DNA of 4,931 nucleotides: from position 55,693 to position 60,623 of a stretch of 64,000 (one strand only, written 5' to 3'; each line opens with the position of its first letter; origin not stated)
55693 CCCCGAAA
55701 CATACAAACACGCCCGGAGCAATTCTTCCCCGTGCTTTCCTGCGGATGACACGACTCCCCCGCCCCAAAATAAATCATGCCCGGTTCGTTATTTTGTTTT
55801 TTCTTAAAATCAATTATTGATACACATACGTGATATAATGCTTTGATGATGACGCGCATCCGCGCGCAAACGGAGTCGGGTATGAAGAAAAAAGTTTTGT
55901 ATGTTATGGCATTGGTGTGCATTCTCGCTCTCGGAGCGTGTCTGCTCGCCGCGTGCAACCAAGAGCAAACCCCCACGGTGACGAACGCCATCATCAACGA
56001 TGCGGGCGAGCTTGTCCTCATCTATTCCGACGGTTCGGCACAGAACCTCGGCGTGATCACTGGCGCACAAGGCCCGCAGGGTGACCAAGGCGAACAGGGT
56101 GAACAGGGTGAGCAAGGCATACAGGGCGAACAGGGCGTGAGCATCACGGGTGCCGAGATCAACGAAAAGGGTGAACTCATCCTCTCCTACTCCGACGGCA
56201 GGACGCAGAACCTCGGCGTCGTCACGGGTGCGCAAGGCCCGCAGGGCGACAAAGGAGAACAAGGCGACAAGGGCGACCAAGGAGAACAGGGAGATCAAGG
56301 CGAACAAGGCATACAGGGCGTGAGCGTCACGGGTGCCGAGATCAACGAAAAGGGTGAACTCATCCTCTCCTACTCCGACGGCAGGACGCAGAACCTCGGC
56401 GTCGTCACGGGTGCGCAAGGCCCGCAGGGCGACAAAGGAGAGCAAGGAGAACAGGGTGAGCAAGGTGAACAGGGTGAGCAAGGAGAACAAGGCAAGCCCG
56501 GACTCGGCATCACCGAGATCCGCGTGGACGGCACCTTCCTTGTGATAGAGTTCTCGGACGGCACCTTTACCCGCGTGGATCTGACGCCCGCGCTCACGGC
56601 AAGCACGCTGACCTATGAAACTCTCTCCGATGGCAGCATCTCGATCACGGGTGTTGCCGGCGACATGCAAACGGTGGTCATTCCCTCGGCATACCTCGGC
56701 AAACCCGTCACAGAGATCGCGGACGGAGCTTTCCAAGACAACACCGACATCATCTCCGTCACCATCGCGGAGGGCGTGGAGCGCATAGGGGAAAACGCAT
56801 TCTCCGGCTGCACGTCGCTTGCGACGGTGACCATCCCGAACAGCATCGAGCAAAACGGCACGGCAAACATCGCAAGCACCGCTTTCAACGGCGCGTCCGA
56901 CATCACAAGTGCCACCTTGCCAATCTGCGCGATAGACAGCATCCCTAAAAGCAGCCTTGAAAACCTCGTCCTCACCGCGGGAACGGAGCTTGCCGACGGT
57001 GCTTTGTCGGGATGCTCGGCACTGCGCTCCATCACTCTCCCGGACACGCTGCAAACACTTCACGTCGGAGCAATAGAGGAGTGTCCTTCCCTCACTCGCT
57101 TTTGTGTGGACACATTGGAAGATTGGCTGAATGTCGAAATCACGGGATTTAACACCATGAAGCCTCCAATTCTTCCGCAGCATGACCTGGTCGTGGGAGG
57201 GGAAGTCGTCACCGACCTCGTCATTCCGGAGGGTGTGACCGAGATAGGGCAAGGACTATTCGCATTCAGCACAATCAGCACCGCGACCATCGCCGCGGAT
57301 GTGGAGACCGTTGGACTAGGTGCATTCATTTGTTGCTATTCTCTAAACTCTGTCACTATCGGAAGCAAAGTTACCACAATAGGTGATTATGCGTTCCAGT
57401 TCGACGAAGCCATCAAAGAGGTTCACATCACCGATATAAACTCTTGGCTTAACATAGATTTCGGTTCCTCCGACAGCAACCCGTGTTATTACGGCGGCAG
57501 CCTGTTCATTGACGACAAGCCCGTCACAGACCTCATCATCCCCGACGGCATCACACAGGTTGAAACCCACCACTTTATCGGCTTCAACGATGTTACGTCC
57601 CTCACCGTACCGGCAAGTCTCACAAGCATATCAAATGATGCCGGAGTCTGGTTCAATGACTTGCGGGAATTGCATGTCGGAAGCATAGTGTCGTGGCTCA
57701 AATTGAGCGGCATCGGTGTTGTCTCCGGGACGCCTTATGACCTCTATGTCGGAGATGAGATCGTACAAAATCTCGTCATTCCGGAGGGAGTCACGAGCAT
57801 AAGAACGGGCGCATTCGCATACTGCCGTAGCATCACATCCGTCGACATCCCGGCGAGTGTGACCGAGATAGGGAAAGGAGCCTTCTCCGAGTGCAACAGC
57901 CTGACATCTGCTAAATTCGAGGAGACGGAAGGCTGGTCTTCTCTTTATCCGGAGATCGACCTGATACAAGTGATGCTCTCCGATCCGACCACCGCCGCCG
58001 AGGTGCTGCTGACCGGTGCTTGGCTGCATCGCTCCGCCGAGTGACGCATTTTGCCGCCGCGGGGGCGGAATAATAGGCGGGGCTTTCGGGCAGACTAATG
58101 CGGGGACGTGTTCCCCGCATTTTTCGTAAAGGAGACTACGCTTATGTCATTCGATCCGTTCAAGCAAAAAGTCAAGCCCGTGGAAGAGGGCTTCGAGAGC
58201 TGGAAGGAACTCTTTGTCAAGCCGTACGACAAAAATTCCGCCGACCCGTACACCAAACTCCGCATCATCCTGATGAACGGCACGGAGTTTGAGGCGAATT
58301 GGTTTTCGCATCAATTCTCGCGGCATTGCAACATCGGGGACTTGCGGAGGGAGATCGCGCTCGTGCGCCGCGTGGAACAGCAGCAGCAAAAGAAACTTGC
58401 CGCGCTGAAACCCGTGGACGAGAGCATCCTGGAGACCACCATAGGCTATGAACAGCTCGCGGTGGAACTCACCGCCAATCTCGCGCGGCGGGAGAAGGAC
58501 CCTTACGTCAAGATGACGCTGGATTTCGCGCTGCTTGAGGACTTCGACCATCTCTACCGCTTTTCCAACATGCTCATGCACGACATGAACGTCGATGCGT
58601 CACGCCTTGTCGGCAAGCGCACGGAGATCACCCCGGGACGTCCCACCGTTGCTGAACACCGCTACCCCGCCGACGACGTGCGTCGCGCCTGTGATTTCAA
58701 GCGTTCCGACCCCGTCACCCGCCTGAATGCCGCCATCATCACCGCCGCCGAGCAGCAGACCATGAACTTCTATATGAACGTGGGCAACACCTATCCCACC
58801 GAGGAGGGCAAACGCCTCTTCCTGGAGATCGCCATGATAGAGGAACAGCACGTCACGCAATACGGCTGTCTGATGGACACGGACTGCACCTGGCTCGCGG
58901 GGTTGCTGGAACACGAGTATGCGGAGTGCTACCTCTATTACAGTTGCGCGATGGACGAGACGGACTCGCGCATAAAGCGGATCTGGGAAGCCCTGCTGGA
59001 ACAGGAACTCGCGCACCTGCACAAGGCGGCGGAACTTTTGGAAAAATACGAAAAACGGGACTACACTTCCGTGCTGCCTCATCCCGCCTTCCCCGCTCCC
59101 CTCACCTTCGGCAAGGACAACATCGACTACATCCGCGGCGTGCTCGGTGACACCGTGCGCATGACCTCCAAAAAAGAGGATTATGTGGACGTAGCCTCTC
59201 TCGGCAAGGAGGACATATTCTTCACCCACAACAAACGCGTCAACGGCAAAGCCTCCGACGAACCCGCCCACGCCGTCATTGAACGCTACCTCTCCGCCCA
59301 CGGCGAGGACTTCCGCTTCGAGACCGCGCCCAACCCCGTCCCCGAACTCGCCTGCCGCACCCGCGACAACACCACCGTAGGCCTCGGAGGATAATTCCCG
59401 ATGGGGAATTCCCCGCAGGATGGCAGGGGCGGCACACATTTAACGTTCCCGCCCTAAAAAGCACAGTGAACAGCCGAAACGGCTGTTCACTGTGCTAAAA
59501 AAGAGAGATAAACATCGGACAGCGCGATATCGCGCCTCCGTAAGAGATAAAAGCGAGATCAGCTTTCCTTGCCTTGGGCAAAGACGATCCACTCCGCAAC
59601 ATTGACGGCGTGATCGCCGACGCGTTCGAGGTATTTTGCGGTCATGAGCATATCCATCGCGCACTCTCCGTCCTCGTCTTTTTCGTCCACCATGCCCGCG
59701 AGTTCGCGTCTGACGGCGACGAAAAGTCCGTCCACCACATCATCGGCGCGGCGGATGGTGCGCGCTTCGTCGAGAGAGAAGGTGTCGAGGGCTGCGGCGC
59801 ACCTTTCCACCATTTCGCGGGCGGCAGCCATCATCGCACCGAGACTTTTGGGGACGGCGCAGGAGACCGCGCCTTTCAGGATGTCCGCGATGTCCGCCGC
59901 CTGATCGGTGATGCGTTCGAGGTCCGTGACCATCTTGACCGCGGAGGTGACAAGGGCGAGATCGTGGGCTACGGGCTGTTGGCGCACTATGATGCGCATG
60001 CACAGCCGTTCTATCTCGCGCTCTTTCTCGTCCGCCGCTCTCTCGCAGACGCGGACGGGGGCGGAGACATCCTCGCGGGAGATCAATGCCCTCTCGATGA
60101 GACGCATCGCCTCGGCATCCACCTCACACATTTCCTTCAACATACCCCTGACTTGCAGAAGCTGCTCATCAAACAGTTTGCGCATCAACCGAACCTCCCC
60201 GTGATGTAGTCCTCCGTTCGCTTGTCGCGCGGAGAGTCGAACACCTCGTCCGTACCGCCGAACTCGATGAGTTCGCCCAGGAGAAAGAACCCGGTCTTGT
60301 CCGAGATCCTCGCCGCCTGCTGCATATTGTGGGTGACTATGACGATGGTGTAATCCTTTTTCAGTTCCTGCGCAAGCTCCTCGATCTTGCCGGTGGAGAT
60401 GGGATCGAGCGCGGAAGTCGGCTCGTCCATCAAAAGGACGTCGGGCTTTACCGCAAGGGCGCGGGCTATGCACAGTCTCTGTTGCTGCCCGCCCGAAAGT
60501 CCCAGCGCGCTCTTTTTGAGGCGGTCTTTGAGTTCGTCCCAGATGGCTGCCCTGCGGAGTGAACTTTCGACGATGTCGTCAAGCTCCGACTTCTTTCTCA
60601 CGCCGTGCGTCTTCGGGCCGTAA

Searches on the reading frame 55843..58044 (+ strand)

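Call 92: search_protein_families(library=pfam, max_evalue=0.00001, proteins=[window:55843-58044:+])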
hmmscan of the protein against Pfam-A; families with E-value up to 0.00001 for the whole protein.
window:55843-58044:+ (733 aa): 2 families
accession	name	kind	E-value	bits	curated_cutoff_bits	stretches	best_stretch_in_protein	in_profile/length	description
PF13306.12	LRR_5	-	1.6e-51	173.9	27.7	3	290-417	1-126/127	BspA type Leucine rich repeat region (6 copies)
PF01391.23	Collagen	-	5.2e-15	55.4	27.2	0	129-159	10-40/60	Collagen triple helix repeat (20 copies)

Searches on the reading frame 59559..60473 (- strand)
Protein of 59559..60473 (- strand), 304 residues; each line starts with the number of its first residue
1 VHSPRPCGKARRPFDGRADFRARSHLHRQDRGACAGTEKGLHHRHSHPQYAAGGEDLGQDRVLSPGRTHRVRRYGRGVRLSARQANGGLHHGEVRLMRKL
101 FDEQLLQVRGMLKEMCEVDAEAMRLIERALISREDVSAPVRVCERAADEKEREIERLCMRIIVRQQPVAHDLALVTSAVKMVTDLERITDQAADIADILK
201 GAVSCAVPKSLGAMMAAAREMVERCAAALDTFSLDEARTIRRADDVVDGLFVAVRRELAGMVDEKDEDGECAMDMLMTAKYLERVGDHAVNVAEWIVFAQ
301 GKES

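Call 92: search_protein_families(library=pfam, max_evalue=0.00001, proteins=[window:59559-60473:-])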
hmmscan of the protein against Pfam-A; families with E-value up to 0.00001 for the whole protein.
window:59559-60473:- (304 aa): 1 family
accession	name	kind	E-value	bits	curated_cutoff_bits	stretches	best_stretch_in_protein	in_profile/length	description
PF01895.24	PhoU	-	2.3e-29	102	23.5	2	214-296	4-89/89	PhoU domain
